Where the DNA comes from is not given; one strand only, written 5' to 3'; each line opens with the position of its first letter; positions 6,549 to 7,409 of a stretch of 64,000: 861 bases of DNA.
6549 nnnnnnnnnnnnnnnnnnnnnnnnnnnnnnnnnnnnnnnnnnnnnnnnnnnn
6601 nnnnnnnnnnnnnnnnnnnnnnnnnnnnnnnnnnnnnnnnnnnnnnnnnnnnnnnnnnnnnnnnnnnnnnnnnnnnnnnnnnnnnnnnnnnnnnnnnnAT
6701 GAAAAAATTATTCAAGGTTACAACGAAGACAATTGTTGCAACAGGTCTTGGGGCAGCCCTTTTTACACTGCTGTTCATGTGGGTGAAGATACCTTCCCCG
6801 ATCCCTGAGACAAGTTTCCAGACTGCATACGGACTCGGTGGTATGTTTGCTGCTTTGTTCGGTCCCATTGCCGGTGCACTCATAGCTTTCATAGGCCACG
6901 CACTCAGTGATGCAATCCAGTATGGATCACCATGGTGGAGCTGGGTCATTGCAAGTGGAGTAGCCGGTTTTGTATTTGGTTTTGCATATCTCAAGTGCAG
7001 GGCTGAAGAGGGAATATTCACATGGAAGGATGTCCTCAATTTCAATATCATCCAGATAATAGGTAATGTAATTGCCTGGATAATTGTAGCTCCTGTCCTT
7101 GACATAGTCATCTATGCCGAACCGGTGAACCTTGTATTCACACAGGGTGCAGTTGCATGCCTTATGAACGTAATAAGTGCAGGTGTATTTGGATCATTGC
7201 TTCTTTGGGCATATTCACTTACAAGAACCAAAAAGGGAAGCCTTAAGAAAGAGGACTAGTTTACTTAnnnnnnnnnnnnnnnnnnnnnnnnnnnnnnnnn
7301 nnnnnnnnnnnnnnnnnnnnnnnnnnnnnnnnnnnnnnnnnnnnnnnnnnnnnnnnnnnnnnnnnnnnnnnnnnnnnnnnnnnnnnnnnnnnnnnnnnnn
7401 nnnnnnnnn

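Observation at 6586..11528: Dedicated ECF importer of unknown specificity co-operonic with two tandem SAM hydroxide adenosyltransferase (DUF62) paralogues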

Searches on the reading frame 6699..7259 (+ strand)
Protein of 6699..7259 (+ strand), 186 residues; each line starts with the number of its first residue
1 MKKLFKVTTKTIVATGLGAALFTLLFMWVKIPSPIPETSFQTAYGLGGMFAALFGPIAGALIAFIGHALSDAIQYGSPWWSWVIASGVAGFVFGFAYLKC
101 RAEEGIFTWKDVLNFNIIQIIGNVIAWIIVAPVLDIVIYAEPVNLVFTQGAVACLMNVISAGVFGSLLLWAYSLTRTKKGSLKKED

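Call 3: search_protein_families(library=pfam, proteins=[window:6699-7259:+])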
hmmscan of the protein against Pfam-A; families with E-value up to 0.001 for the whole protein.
window:6699-7259:+ (186 aa): 3 families
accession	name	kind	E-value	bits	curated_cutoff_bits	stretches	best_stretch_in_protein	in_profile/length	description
PF07155.17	ECF-ribofla_trS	-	5.2e-45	153.9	26.7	1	7-173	2-171/172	ECF-type riboflavin transporter, S component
PF12822.12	ECF_trnsprt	-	3.5e-05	24.3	30.7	1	10-143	1-143/169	ECF transporter, substrate-specific component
PF07694.17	5TM-5TMR_LYT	-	9.5e-05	22.5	24.6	1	49-168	52-166/169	5TMR of 5TMR-LYT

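Call 4: search_protein_families(library=ncbifam, proteins=[window:6699-7259:+])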
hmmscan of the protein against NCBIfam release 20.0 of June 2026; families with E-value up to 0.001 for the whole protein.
window:6699-7259:+ (186 aa): 2 families
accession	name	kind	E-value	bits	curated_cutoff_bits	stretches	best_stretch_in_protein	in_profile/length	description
NF010182.0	PRK13661.1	equivalog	1.2e-66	224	99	1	6-185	4-183/183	ECF-type riboflavin transporter substrate-binding protein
TIGR04518.1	ECF_S_folT_fam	subfamily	4.5e-06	26.5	60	1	6-168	1-158/163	folate family ECF transporter S component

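Call 12: find_homologous_proteins(query=window:6699-7259:+)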
Query window:6699-7259:+ (186 aa): 2873 proteins with E <= 0.001 among 3653 candidates; the best 120 are listed.
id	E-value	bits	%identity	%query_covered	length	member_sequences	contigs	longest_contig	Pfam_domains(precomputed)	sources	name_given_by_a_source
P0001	2.1e-113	395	98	100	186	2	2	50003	PF07155.18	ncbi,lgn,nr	ncbi:MAG: ECF-type riboflavin transporter substrate-binding protein [Clostridia bacterium]|nr:ECF-ty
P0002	4.5e-111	387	94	99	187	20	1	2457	PF07155.18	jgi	jgi:energy-coupling factor transport system substrate-specific component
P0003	3.4e-104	365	89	100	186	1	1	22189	PF07155.18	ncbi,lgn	-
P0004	3.2e-98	345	85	100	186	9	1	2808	PF07155.18,PF12822.13,PF07694.18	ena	-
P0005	3.9e-97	342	84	100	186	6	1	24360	PF07155.18,PF12822.13,PF07694.18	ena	-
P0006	4.6e-94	332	82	100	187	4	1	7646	PF07155.18,PF12822.13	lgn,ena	-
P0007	5.0e-94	331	83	100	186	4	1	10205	PF07155.18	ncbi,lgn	ncbi:MAG: ECF-type riboflavin transporter substrate-binding protein [Bacillota bacterium]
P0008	1.8e-92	326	82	99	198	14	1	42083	PF07155.18,PF12822.13,PF07694.18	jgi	jgi:energy-coupling factor transport system substrate-specific component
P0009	1.0e-91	324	79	99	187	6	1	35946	PF07155.18,PF12822.13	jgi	jgi:energy-coupling factor transport system substrate-specific component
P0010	1.2e-91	324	81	100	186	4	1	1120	PF07155.18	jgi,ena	-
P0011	2.8e-91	322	79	99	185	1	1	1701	PF07155.18,PF12822.13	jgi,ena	-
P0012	3.2e-91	322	79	99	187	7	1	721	PF07155.18,PF12822.13,PF07694.18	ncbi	-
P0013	5.6e-91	322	78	99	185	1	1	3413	PF07155.18,PF12822.13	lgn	-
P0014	6.1e-91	321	80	99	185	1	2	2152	PF07155.18,PF12822.13,PF07694.18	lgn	-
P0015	6.7e-91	321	80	99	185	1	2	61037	PF07155.18,PF12822.13,PF07694.18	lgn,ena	-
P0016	7.6e-91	321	77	100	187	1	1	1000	PF07155.18,PF12822.13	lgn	-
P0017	8.1e-91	321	77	100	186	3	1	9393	PF07155.18,PF12822.13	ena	-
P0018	8.3e-91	321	80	99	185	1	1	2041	PF07155.18,PF12822.13,PF07694.18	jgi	jgi:energy-coupling factor transport system substrate-specific component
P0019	8.7e-91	321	78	100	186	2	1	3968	PF07155.18,PF12822.13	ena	-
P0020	1.0e-90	321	76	99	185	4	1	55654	PF07155.18,PF12822.13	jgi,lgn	jgi:energy-coupling factor transport system substrate-specific component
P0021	1.1e-90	321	78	100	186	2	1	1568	PF07155.18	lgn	-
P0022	1.2e-90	320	79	99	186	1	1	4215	PF07155.18,PF12822.13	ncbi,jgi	-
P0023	1.3e-90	320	78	99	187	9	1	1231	PF07155.18,PF12822.13,PF07694.18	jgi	jgi:energy-coupling factor transport system substrate-specific component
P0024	1.4e-90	320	78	99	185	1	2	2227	PF07155.18,PF12822.13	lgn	-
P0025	1.4e-90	320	78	99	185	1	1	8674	PF07155.18,PF12822.13,PF07694.18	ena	-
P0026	1.7e-90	320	78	99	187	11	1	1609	PF07155.18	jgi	-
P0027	2.5e-90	319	80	99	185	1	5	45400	PF07155.18,PF12822.13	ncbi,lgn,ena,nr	ncbi:MAG: ECF transporter S component [Anaerolineaceae bacterium]|nr:ECF transporter S component [An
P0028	3.5e-90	319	78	99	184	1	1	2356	PF07155.18,PF12822.13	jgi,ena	-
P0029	3.7e-90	319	78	99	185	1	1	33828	PF07155.18,PF12822.13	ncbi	-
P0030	4.2e-90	319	78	99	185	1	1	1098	PF07155.18,PF12822.13,PF07694.18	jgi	jgi:energy-coupling factor transport system substrate-specific component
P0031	4.3e-90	319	78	99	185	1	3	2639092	PF07155.18,PF12822.13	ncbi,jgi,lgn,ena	-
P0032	4.8e-90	318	77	99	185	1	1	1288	PF07155.18,PF12822.13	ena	-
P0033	4.8e-90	318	78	99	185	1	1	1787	PF07155.18,PF12822.13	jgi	-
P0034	4.9e-90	318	79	99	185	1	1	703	PF07155.18,PF12822.13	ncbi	-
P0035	5.3e-90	318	78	99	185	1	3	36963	PF07155.18,PF12822.13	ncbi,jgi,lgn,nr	ncbi:MAG TPA: ECF-type riboflavin transporter substrate-binding protein [Anaerolineaceae bacterium]|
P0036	6.0e-90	318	76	99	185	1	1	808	PF07155.18,PF12822.13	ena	-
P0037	6.7e-90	318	78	99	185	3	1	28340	PF07155.18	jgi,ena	jgi:energy-coupling factor transport system substrate-specific component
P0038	6.8e-90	318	78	99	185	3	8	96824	PF07155.18,PF12822.13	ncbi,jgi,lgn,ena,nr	ncbi:MAG: ECF-type riboflavin transporter substrate-binding protein [Clostridiaceae bacterium]|nr:EC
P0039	7.9e-90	318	77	99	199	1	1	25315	PF07155.18,PF12822.13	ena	-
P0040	8.3e-90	318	77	100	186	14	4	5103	PF07155.18,PF12822.13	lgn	-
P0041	8.8e-90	318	76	99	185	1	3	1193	PF07155.18,PF12822.13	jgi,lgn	-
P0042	9.0e-90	318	79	100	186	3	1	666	PF07155.18,PF12822.13,PF07694.18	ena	-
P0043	9.1e-90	318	78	99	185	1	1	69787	PF07155.18,PF12822.13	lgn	-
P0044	1.0e-89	317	80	99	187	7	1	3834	PF07155.18,PF12822.13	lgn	-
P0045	1.1e-89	317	76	99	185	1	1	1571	PF07155.18,PF12822.13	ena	-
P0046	1.3e-89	317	77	99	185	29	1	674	PF07155.18,PF12822.13,PF07694.18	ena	-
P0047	1.4e-89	317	78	99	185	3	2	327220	PF07155.18,PF12822.13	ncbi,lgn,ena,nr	ncbi:MAG: ECF transporter S component [Chloroflexi bacterium HGW-Chloroflexi-10]|nr:MAG: ECF transpo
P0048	1.5e-89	317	77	99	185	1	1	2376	PF07155.18,PF12822.13,PF07694.18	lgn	-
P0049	1.6e-89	317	78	99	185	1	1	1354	PF07155.18,PF12822.13,PF07694.18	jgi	jgi:energy-coupling factor transport system substrate-specific component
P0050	1.6e-89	317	77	99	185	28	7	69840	PF07155.18,PF12822.13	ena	-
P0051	1.6e-89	317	77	99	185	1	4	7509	PF07155.18,PF12822.13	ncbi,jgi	-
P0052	1.6e-89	317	78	99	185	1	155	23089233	PF07155.18,PF12822.13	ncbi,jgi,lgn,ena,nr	ncbi:MAG: ECF-type riboflavin transporter substrate-binding protein [Clostridiaceae bacterium]|jgi:e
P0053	1.6e-89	317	78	99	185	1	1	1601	PF07155.18,PF12822.13,PF07694.18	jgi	-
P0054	1.6e-89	317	77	99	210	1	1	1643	PF07155.18,PF12822.13,PF07694.18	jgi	jgi:energy-coupling factor transport system substrate-specific component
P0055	1.7e-89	317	78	99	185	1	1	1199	PF07155.18,PF12822.13,PF07694.18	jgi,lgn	jgi:energy-coupling factor transport system substrate-specific component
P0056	1.8e-89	317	76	99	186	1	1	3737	PF07155.18,PF12822.13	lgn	-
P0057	1.8e-89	317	78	99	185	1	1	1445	PF07155.18,PF12822.13,PF07694.18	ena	-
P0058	2.0e-89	316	77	99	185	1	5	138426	PF07155.18,PF12822.13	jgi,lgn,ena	-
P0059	2.1e-89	316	78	99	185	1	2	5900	PF07155.18,PF12822.13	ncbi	-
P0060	2.4e-89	316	78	99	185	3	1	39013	PF07155.18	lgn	-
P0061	2.5e-89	316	76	99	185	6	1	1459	PF07155.18,PF12822.13,PF07694.18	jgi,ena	-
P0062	2.5e-89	316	76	99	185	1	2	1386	PF07155.18,PF12822.13,PF07694.18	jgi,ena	-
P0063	3.1e-89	316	78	99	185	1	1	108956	PF07155.18,PF12822.13,PF07694.18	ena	-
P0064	3.1e-89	316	77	100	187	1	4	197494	PF07155.18,PF12822.13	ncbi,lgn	ncbi:MAG: ECF-type riboflavin transporter substrate-binding protein [Clostridia bacterium]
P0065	3.1e-89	316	78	99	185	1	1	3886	PF07155.18,PF12822.13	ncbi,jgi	jgi:energy-coupling factor transport system substrate-specific component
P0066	3.2e-89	316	77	99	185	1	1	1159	PF07155.18,PF12822.13,PF07694.18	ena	-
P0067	3.6e-89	316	76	99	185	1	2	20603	PF07155.18,PF12822.13,PF07694.18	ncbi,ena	-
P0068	4.2e-89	315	76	100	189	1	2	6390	PF07155.18,PF12822.13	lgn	-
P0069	4.2e-89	315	76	100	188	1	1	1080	PF07155.18,PF12822.13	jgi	jgi:energy-coupling factor transport system substrate-specific component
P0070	4.5e-89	315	77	99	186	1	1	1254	PF07155.18,PF12822.13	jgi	jgi:energy-coupling factor transport system substrate-specific component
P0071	4.6e-89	315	77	99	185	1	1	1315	PF07155.18,PF12822.13,PF07694.18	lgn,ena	-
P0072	4.8e-89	315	77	99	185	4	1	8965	PF07155.18,PF12822.13,PF07694.18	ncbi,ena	-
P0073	4.8e-89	315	76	99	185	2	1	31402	PF07155.18,PF12822.13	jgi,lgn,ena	-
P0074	5.0e-89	315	77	99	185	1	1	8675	PF07155.18,PF12822.13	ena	-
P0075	5.1e-89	315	77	99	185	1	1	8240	PF07155.18,PF12822.13,PF07694.18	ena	-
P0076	5.1e-89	315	77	98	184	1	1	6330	PF07155.18,PF12822.13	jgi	jgi:energy-coupling factor transport system substrate-specific component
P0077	6.0e-89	315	76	99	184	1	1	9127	PF07155.18,PF12822.13,PF07694.18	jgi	jgi:energy-coupling factor transport system substrate-specific component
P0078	6.3e-89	315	76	99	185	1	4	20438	PF07155.18,PF12822.13,PF07694.18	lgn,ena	-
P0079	6.3e-89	315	77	99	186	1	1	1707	PF07155.18,PF12822.13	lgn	-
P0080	6.6e-89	315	77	99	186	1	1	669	PF07155.18,PF12822.13,PF07694.18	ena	-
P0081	7.0e-89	315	76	99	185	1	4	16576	PF07155.18,PF12822.13,PF07694.18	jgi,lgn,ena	-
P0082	7.4e-89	315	77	99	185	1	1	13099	PF07155.18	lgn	-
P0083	7.7e-89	315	77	98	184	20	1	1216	PF07155.18,PF12822.13,PF07694.18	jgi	jgi:energy-coupling factor transport system substrate-specific component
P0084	7.8e-89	315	80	97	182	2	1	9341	PF07155.18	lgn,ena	-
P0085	7.8e-89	315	78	99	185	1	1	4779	PF07155.18,PF12822.13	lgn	-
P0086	8.2e-89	314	79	99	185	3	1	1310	PF07155.18,PF12822.13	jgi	jgi:energy-coupling factor transport system substrate-specific component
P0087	8.4e-89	314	76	99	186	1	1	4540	PF07155.18,PF12822.13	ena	-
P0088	8.4e-89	314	76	99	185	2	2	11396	PF07155.18,PF12822.13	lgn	-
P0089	8.5e-89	314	76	99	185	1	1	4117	PF07155.18,PF12822.13,PF07694.18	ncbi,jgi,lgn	jgi:energy-coupling factor transport system substrate-specific component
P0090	9.0e-89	314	75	99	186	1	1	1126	PF07155.18,PF12822.13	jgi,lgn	-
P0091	9.2e-89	314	77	99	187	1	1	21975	PF07155.18,PF12822.13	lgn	-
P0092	9.2e-89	314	77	99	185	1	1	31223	PF07155.18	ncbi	-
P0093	9.5e-89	314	77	99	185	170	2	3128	PF07155.18,PF12822.13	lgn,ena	-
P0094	1.0e-88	314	78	99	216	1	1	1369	PF07155.18,PF12822.13,PF07694.18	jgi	-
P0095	1.0e-88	314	77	100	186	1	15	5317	PF07155.18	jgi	jgi:energy-coupling factor transport system substrate-specific component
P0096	1.0e-88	314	75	100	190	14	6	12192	PF07155.18,PF12822.13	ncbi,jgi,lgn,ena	jgi:energy-coupling factor transport system substrate-specific component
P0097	1.0e-88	314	78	99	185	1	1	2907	PF07155.18,PF12822.13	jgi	jgi:energy-coupling factor transport system substrate-specific component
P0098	1.0e-88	314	76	99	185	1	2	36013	PF07155.18,PF12822.13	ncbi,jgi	-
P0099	1.1e-88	314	76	99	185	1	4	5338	PF07155.18,PF12822.13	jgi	jgi:energy-coupling factor transport system substrate-specific component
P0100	1.1e-88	314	78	99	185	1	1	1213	PF07155.18,PF12822.13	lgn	-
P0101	1.2e-88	314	75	99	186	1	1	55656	PF07155.18,PF12822.13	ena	-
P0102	1.2e-88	314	75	99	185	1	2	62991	PF07155.18,PF12822.13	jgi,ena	-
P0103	1.2e-88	314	77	99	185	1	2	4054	PF07155.18,PF12822.13,PF07694.18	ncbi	-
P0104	1.3e-88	314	77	99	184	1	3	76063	PF07155.18,PF12822.13,PF07694.18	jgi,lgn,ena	jgi:energy-coupling factor transport system substrate-specific component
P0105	1.4e-88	314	75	99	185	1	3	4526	PF07155.18,PF12822.13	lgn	-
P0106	1.4e-88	314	78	99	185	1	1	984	PF07155.18,PF12822.13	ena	-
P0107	1.4e-88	314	80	97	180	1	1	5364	PF07155.18,PF12822.13,PF07694.18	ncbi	-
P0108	1.5e-88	314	77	100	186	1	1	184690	PF07155.18,PF07694.18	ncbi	-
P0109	1.5e-88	314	78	100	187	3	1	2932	PF07155.18,PF12822.13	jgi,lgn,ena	-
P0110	1.6e-88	314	76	99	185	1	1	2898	PF07155.18,PF12822.13,PF07694.18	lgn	-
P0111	1.6e-88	313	75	99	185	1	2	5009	PF07155.18,PF12822.13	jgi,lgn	-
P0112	1.7e-88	313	79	99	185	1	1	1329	PF07155.18,PF12822.13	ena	-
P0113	1.8e-88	313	77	99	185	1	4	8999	PF07155.18,PF12822.13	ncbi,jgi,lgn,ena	-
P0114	1.8e-88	313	76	98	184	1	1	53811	PF07155.18,PF12822.13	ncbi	ncbi:MAG: ECF-type riboflavin transporter substrate-binding protein [Anaerolineaceae bacterium]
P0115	1.9e-88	313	76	99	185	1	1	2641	PF07155.18,PF12822.13,PF07694.18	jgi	jgi:energy-coupling factor transport system substrate-specific component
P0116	1.9e-88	313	77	100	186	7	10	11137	PF07155.18,PF12822.13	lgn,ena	-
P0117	1.9e-88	313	74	99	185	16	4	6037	PF07155.18,PF12822.13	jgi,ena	-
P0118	1.9e-88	313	77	99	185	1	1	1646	PF07155.18,PF12822.13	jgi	jgi:energy-coupling factor transport system substrate-specific component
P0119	1.9e-88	313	76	99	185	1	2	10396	PF07155.18,PF12822.13,PF07694.18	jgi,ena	jgi:energy-coupling factor transport system substrate-specific component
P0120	2.0e-88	313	76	99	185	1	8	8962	PF07155.18,PF12822.13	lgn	-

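Call 13: find_encoding_contigs(protein=P0047, flank=8000, max_places=3)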
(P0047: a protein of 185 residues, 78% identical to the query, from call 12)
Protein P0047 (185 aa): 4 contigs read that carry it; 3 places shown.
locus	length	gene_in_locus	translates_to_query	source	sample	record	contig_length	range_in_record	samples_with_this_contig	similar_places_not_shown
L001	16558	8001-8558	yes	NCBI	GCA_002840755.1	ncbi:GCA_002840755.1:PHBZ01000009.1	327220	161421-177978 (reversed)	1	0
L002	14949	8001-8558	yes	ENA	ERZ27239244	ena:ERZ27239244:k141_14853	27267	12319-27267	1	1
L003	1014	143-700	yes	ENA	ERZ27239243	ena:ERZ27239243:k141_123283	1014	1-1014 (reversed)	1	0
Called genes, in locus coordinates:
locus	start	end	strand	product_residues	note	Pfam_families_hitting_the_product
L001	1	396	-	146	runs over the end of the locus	PF10604:Polyketide_cyc2, PF03364:Polyketide_cyc, PF08327:AHSA1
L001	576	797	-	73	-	-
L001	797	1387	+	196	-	PF01339:CheB_methylest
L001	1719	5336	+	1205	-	PF00082:Peptidase_S8, PF13229:Beta_helix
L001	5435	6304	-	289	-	PF00165:HTH_AraC (faint), PF12833:HTH_18, PF06445:GyrI-like, PF14526:Cass2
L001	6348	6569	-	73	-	-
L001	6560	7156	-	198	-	PF04542:Sigma70_r2, PF04545:Sigma70_r4 (weak), PF08281:Sigma70_r4_2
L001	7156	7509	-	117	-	-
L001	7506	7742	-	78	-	-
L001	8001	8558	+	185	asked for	PF07155:ECF-ribofla_trS, PF12822:ECF_trnsprt (weak)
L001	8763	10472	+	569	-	PF03193:RsgA_GTPase (faint), PF13476:AAA_23 (faint), PF00005:ABC_tran, PF02463:SMC_N (faint), PF13401:AAA_22 (faint), PF12558:DUF3744, PF00005:ABC_tran, PF13304:AAA_21 (weak), +2 more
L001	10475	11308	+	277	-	PF02361:CbiQ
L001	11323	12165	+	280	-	PF01887:SAM_HAT_N, PF20257:SAM_HAT_C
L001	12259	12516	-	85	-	-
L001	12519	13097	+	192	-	PF01797:Y1_Tnp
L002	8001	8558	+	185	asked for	PF07155:ECF-ribofla_trS, PF12822:ECF_trnsprt (weak)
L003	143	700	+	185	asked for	PF07155:ECF-ribofla_trS, PF12822:ECF_trnsprt (weak)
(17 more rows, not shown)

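Call 14: find_encoding_contigs(protein=P0031, flank=8000, max_places=3)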
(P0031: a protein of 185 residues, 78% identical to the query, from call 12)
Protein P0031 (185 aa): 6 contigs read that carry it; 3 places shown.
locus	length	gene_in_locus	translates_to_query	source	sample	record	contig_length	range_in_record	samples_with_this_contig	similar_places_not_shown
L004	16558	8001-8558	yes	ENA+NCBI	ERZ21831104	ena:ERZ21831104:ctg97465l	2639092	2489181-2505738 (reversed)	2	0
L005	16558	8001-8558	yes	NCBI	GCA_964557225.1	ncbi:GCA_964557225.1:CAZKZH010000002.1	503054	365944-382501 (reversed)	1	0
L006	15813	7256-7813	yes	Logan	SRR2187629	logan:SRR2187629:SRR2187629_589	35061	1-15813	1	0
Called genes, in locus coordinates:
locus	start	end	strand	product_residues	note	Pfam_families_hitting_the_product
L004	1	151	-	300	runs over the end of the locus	-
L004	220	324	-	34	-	-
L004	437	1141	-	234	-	PF05048:NosD (faint), PF13229:Beta_helix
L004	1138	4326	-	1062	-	PF13646:HEAT_2 (faint), PF13271:DUF4062, PF12708:Pect-lyase_RHGA_epim (weak), PF13229:Beta_helix (weak)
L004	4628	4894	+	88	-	-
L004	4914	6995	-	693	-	PF07694:5TM-5TMR_LYT, PF01590:GAF, PF13185:GAF_2, PF13487:HD_5, PF01966:HD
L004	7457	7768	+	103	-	-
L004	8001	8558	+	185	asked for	PF07155:ECF-ribofla_trS, PF12822:ECF_trnsprt (weak)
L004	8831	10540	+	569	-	PF03193:RsgA_GTPase (faint), PF13476:AAA_23 (faint), PF00005:ABC_tran, PF02463:SMC_N (faint), PF13401:AAA_22 (faint), PF12558:DUF3744, PF00005:ABC_tran, PF13304:AAA_21 (weak), +1 more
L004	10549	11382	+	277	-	PF02361:CbiQ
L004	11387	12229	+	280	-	PF01887:SAM_HAT_N, PF20257:SAM_HAT_C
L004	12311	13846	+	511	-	PF05362:Lon_C (weak), PF13541:ChlI, PF01078:Mg_chelatase, PF05496:RuvB_N (faint), PF00158:Sigma54_activat (faint), PF07728:AAA_5, PF00493:MCM (weak), PF13335:Mg_chelatase_C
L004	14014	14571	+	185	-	-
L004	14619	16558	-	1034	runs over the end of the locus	PF13424:TPR_12, PF24885:TPR_NPHP3 (weak), PF10602:RPN7 (weak), PF00515:TPR_1 (weak), PF13424:TPR_12, PF14938:SNAP, PF13424:TPR_12, PF12770:CHAT, +12 more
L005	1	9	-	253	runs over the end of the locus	-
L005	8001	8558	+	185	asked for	PF07155:ECF-ribofla_trS, PF12822:ECF_trnsprt (weak)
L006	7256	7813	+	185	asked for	PF07155:ECF-ribofla_trS, PF12822:ECF_trnsprt (weak)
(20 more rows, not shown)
